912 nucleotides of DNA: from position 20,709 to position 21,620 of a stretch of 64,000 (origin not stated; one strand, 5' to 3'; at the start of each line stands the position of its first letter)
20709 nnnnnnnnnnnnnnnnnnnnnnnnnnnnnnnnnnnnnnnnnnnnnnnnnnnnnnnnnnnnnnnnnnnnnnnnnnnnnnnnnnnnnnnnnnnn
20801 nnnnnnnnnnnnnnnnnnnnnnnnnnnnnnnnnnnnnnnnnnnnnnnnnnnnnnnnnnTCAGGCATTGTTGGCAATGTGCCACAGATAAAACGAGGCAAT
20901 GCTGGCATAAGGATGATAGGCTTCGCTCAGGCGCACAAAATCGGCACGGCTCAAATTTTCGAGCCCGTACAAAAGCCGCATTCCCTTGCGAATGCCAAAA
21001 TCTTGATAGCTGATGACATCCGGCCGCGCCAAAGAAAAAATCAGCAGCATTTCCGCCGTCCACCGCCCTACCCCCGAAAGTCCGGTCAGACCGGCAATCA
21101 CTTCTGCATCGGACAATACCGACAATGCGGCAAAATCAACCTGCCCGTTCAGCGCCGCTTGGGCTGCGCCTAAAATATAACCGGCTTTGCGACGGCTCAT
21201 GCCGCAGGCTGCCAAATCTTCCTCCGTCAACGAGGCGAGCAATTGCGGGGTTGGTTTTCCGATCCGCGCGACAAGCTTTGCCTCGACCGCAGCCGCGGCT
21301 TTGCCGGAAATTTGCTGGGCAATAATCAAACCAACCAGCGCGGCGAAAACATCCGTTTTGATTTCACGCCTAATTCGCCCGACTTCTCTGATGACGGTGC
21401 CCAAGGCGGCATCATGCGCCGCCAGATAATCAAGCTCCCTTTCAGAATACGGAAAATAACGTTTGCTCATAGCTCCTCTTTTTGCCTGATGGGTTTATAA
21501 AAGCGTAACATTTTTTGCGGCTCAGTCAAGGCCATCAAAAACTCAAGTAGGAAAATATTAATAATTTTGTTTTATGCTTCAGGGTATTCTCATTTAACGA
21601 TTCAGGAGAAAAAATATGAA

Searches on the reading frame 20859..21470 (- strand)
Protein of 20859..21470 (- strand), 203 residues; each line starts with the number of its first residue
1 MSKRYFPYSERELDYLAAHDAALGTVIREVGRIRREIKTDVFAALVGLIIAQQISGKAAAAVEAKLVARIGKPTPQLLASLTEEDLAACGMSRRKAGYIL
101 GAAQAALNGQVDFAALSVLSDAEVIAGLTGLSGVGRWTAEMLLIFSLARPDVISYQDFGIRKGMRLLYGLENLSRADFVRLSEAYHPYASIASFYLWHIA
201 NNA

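Call 13: search_protein_families(library=pfam, proteins=[window:20859-21470:-])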
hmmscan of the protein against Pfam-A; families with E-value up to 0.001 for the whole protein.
window:20859-21470:- (203 aa): 1 family
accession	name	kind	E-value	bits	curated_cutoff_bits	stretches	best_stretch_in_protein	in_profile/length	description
PF00730.31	HhH-GPD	-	6.1e-16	59.1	26.2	1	46-173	1-92/108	HhH-GPD superfamily base excision DNA repair protein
